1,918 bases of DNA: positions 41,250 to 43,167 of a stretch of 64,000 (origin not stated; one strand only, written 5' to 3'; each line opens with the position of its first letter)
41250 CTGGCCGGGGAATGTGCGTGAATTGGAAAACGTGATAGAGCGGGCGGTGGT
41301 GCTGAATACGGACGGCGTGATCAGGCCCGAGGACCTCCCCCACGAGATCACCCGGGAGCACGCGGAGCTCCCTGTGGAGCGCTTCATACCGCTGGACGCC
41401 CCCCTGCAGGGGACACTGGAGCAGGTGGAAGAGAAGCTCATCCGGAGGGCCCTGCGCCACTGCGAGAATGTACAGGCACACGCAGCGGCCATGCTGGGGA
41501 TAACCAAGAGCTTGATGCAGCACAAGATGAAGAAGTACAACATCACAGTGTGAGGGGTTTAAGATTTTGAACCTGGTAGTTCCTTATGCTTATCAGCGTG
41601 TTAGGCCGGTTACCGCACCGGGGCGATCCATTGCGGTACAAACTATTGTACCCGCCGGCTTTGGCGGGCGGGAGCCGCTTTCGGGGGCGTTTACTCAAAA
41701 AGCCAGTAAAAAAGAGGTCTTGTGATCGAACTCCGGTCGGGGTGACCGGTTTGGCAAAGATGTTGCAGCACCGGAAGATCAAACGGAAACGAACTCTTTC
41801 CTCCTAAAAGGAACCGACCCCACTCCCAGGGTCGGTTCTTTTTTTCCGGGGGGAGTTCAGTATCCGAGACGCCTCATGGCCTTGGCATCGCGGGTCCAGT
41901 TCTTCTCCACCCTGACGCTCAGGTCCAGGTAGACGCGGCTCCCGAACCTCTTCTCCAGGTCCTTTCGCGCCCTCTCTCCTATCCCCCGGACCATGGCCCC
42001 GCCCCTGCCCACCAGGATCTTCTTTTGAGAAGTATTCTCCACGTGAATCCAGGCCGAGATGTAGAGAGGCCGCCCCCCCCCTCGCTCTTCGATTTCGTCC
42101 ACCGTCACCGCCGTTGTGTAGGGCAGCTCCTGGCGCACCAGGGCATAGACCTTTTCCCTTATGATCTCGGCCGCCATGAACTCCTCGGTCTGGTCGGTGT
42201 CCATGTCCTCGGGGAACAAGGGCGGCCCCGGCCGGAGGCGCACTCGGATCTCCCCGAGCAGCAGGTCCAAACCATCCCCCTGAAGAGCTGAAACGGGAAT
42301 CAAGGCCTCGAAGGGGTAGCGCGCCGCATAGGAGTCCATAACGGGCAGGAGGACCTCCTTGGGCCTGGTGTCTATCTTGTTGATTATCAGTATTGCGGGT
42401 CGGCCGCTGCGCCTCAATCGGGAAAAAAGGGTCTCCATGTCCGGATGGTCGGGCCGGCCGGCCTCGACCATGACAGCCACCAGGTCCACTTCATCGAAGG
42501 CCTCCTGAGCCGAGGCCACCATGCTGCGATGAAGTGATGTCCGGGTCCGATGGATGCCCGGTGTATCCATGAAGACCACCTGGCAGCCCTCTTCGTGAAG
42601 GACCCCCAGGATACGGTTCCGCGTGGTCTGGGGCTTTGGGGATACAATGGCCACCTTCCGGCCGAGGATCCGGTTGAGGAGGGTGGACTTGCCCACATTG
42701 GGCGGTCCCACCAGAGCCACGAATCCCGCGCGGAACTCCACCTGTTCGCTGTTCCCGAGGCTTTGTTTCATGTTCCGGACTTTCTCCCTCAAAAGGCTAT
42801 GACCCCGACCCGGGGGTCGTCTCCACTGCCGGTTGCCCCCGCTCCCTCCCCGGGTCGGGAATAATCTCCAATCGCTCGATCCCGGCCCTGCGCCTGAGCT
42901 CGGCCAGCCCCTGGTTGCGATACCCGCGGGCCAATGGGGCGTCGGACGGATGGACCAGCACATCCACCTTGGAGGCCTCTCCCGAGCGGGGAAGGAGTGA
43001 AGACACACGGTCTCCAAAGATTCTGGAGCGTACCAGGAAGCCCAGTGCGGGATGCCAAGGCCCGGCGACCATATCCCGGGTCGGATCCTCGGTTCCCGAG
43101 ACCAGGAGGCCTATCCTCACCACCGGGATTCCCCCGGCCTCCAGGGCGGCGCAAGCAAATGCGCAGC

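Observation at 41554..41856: Candidate sigma54-dependent small RNA with an anti-Shine-Dalgarno seed, encoded right after a kinase / sigma54-activator pair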

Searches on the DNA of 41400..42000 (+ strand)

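Call 4: search_rna_families(source=window, start=41400, end=42000, threshold=evalue, max_evalue=10, show_alignments=3)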
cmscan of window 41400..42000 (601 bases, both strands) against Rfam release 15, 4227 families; matches with E-value up to 10: 7.
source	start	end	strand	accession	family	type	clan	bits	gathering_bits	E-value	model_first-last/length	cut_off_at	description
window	41778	41847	+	RF02074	STnc240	Gene; sRNA;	-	25.4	55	0.19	1-77/77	no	Enterobacterial sRNA STnc240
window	41838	41963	+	RF02130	GNAS-AS1_4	Gene; lncRNA;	-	22.6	50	0.9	1-122/122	no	GNAS antisense RNA 1 conserved region 4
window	41802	41868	-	RF02074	STnc240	Gene; sRNA;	-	20.9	55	1.7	1-77/77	no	Enterobacterial sRNA STnc240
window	41777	41856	+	RF02454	ncr982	Gene; sRNA;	-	20.4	50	2.4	1-79/79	no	Bacillus sRNA ncr982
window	41795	41845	+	RF02278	Betaproteobacteria_toxic_sRNA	Gene; sRNA;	-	15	50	2.8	1-64/64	no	Betaproteobacteria toxic small RNA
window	41754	41845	-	RF01880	Xist_exon1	Gene; lncRNA;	-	14.8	50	0.16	1-85/85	no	X-chromosome inactivation gene exon 1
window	41817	41933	+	RF00487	IRES_Cx43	Cis-reg; IRES;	-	10.6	70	8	1-204/204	no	Connexin-43 internal ribosome entry site (IRES)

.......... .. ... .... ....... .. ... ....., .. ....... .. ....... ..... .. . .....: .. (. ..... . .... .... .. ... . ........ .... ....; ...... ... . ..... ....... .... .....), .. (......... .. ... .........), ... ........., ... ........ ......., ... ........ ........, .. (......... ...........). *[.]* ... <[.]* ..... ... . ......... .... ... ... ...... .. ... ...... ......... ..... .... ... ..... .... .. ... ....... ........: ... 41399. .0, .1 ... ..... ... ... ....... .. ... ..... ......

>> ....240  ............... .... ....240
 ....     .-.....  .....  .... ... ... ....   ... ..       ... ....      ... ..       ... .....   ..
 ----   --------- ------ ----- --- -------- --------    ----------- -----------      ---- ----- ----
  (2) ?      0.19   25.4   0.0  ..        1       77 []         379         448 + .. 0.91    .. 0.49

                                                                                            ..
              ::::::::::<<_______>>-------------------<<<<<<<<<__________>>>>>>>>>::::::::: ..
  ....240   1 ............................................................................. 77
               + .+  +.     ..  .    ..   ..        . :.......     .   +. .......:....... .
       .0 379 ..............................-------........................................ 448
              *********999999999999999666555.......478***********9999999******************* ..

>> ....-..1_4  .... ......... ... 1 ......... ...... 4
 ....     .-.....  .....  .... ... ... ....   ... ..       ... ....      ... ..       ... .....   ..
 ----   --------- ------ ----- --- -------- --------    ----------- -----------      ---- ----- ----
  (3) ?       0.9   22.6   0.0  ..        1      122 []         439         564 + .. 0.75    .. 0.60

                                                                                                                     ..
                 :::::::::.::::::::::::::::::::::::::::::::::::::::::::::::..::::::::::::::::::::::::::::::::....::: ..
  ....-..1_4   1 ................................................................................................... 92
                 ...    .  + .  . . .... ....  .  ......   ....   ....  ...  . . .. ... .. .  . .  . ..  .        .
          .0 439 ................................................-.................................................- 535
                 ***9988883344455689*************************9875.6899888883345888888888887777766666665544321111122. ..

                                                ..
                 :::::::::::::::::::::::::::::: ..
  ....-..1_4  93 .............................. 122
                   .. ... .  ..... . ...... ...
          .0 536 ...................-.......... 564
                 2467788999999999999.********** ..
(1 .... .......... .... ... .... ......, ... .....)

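Call 29: build_rna_model(alignment_id=A1)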
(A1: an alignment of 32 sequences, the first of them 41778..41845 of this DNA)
Model R1 built from alignment A1 (32 sequences, 88 columns); structure: RNAalifold consensus.
model positions 66; base pairs 11; branch points 0; effective number of sequences 8.61; information 0.85 bits per position. Calibrated on 0.2 Mb of random sequence (short: E-values are rough).
structure used (alignment columns):
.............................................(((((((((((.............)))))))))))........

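Call 30: search_with_rna_model(model_id=R1, sources=[window, L001, L002, L003, L004, L005, L006, L007, L008, L009, L010, L011, L012, L013, L014, L015, L016, L017, L018, L019, L020, L021, L022, L023, L024, L025, L026, L027, L028, L029, L030, L031, L032, L033, L034, L035, L036, L037, L038, L039, L040, L041, L042, L043, L044, L045, L046, L047, L048, L049, L050, L051, L052, L053, L054, L055, L056, L057, L058, L059, L060, L061, L062, L063, L064, L065, L066, L067, L068, L069, L070, L071, L072, L073, L074, L075, L076, L077, L078, L079, L080], max_evalue=1)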
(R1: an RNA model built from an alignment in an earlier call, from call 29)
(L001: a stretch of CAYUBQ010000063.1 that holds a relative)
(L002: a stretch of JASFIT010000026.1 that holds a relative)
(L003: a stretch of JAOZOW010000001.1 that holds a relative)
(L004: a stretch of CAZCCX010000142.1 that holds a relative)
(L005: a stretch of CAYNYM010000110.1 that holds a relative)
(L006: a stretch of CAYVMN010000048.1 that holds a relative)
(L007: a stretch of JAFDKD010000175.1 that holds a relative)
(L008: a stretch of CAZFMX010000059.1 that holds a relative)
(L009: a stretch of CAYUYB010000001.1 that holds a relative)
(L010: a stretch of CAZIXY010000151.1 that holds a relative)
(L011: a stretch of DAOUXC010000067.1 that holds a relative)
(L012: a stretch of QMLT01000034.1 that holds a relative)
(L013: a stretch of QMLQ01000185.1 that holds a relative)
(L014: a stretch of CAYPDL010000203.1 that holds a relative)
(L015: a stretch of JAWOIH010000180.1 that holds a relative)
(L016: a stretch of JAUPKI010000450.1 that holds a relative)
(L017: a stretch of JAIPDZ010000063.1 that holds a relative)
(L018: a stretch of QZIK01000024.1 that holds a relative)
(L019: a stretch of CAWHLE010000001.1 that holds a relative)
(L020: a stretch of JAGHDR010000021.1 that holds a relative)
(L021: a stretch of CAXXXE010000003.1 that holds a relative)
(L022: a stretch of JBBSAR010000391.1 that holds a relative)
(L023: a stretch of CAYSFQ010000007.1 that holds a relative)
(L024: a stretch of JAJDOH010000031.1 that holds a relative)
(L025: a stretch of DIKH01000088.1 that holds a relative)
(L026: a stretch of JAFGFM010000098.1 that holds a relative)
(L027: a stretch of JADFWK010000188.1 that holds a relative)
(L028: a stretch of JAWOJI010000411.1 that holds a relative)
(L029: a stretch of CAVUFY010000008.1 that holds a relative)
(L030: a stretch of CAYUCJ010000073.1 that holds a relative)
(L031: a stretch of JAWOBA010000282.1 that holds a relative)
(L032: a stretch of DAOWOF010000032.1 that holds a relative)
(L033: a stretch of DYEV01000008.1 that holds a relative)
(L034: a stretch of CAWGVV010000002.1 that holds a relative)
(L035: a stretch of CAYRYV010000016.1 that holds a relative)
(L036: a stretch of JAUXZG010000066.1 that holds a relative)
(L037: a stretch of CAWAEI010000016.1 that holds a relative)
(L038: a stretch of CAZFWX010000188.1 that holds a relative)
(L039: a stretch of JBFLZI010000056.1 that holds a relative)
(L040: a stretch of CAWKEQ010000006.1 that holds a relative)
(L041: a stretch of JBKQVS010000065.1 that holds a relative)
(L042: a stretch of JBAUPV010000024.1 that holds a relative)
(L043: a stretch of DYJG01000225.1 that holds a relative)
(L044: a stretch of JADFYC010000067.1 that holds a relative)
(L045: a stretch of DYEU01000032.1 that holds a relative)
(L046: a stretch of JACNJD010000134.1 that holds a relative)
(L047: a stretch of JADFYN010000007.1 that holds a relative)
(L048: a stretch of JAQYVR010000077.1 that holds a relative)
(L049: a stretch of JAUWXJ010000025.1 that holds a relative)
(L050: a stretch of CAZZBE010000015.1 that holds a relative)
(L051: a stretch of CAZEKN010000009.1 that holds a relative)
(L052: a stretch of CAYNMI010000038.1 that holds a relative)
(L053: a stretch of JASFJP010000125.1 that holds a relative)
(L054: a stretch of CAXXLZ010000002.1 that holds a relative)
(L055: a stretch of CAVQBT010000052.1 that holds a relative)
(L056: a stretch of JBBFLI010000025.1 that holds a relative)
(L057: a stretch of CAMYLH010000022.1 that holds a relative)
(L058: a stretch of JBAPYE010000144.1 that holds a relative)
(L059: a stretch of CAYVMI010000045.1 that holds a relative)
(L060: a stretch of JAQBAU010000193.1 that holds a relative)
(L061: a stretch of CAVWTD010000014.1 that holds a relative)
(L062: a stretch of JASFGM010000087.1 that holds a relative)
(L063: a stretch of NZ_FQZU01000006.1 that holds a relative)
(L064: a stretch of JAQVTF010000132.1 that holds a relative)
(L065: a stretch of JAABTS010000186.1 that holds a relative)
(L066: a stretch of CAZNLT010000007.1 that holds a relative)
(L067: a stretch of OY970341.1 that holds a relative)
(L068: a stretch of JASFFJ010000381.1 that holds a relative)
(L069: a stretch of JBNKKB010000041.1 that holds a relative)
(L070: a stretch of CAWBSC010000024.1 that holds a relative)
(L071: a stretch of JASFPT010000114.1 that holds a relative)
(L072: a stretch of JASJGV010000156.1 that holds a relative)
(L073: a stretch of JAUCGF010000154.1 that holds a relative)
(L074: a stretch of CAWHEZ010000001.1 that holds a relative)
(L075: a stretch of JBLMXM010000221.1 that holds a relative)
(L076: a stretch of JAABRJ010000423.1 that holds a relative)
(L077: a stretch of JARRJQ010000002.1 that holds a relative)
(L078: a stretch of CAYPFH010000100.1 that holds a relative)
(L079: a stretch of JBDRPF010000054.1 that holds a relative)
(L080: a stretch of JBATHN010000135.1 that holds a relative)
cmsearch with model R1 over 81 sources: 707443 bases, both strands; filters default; matches with E-value up to 1: 77.
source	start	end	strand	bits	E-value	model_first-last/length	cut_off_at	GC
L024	5589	5653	+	77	1.2e-16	1-66/66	no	0.37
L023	5591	5656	+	75.1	3.5e-16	1-66/66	no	0.38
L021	5590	5655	+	74.7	4.4e-16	1-66/66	no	0.36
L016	5589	5656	+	74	6.6e-16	1-66/66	no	0.41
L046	1342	1408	+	72.9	1.3e-15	1-66/66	no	0.39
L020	5590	5655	+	72.9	1.3e-15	1-66/66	no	0.41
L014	1648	1715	+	72.3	1.8e-15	1-66/66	no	0.41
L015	4657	4724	+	70.9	4.1e-15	1-66/66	no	0.43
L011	1614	1685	+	68.2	2e-14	1-66/66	no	0.39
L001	5588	5656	+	66.6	5.3e-14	1-66/66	no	0.43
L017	1595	1661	+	65.9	7.8e-14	1-66/66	no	0.46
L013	1769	1835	+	65.6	9.4e-14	1-66/66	no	0.39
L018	4203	4267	+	64.7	1.6e-13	1-66/66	no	0.34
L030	4221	4287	+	64.1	2.3e-13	1-66/66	no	0.48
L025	5582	5646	+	63.8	2.7e-13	1-66/66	no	0.42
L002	5572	5641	+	62.4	6.2e-13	1-66/66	no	0.39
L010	3251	3316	+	61.9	8.5e-13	1-66/66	no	0.32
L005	2582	2652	+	61.7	9e-13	1-66/66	no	0.34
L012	4992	5055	+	61.5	1e-12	1-66/66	no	0.3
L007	3447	3513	+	60.3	2.1e-12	1-66/66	no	0.48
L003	5588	5653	+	60.1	2.4e-12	1-66/66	no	0.41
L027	4162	4229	+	60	2.6e-12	1-66/66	no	0.4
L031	4864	4926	+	59.4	3.5e-12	1-66/66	no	0.35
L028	1510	1579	+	58.5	6.2e-12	1-66/66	no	0.44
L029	5588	5654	+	56.8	1.7e-11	1-66/66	no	0.43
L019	5627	5697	+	56.1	2.4e-11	1-66/66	no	0.48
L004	4913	4981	+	54.1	8.1e-11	1-66/66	no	0.41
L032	5647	5707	+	52.8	1.8e-10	1-66/66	no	0.38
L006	2008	2075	+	52.5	2.1e-10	1-66/66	no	0.46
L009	5590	5653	+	52.1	2.6e-10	1-66/66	no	0.44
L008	2291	2359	+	49.1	1.6e-09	1-66/66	no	0.42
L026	5587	5653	+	46.6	6.6e-09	1-66/66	no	0.46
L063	5716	5783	+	41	1.8e-07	1-66/66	no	0.43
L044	5786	5857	+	36.3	2.9e-06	1-66/66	no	0.5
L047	5803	5874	+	35.6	4.2e-06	1-66/66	no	0.47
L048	5829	5892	+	32.7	2.3e-05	1-66/66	no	0.41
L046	1372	1412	-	32.7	2.3e-05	28-66/66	no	0.39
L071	5722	5787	+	28.3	0.00031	1-66/66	no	0.44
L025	5612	5642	-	27.7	0.00044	35-64/66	no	0.52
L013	1799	1835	-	27.7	0.00045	31-66/66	no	0.43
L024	5619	5649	-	27.6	0.00046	35-65/66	no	0.48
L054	5634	5708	+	27.5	0.00049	1-66/66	no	0.48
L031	4894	4923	-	26.9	0.00071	35-64/66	no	0.43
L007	3477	3514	-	26.7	0.00079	30-66/66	no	0.53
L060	5816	5879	+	26.2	0.001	1-66/66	no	0.47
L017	1625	1657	-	26.2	0.0011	35-65/66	no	0.52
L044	6024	6091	+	26.2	0.0011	1-66/66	no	0.54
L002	5605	5641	-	26.1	0.0011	31-66/66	no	0.41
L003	5618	5653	-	26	0.0012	31-66/66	no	0.44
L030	4251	4287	-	25.7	0.0014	31-66/66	no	0.49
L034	5596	5665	+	25.6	0.0015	1-66/66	no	0.47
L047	6044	6111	+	25.6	0.0015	1-66/66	no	0.53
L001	5621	5656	-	25.3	0.0018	31-66/66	no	0.47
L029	5622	5654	-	24.6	0.0027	31-66/66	no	0.42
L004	4948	4978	-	23.6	0.0048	35-65/66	no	0.45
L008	2326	2356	-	23.2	0.0064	35-65/66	no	0.48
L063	5749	5779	-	22.9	0.0076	35-64/66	no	0.58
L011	1644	1681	-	22.7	0.0082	35-65/66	no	0.45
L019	5657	5699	-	22.6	0.0087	29-66/66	no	0.53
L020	5619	5656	-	22.4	0.01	30-66/66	no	0.42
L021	5619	5656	-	22.4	0.01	30-66/66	no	0.42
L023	5620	5657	-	22.4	0.01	30-66/66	no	0.42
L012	5022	5056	-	21.4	0.017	30-66/66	no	0.31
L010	3281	3316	-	21.4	0.018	31-66/66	no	0.28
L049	5074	5135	+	20.8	0.026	1-66/66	no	0.52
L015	4688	4724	-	20.4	0.033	31-66/66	no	0.51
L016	5623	5652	-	19.7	0.047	35-63/66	no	0.53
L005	2616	2652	-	19.6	0.05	31-66/66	no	0.38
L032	5676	5704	-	19.3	0.06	35-64/66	no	0.48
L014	1682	1711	-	18.3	0.11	35-63/66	no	0.6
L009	5623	5649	-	17.5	0.17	35-62/66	no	0.56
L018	4237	4262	-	17.3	0.2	36-61/66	no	0.46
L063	5630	5679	-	17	0.23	1-66/66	no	0.32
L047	8052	8091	+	16.5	0.32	1-66/66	no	0.22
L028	1545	1575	-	14.9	0.79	35-65/66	no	0.58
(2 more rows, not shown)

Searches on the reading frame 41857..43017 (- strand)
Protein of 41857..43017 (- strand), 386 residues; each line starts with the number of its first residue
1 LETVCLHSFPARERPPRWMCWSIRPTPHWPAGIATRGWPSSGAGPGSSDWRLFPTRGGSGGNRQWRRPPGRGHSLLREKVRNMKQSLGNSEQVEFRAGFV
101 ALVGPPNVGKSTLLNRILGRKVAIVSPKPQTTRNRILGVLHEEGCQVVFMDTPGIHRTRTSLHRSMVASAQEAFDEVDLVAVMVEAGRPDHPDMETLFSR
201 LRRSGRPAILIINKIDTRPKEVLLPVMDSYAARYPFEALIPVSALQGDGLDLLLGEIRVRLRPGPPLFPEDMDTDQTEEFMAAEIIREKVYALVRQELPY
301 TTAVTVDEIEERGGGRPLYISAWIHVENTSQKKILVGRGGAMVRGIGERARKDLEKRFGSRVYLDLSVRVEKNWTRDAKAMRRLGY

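Call 6: search_protein_families(library=pfam, proteins=[window:41857-43017:-])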
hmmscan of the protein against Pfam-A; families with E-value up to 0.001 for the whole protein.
window:41857-43017:- (386 aa): 8 families
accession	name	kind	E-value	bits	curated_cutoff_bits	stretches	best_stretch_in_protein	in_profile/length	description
PF01926.29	MMR_HSR1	-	3.2e-25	88.9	21.9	1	100-214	2-113/113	50S ribosome-binding GTPase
PF07650.23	KH_2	-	3.6e-13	49.6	22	1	297-374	1-77/78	KH domain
PF02421.24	FeoB_N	-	3.2e-11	43.4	27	1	100-222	3-122/156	Ferrous iron transport protein B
PF00350.29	Dynamin_N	-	3.9e-08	33.9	27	1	100-137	1-38/168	Dynamin family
PF00009.33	GTP_EFTU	-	1e-07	32.2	26.5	1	142-256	66-181/188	Elongation factor Tu GTP binding domain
PF03193.22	RsgA_GTPase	-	4.5e-06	27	30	1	95-157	104-170/174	RsgA GTPase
PF13401.12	AAA_22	-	0.00039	21.2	27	0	95-212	3-90/130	AAA domain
PF04548.22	AIG1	-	0.00059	19.6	27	1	101-162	4-66/212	AIG1 family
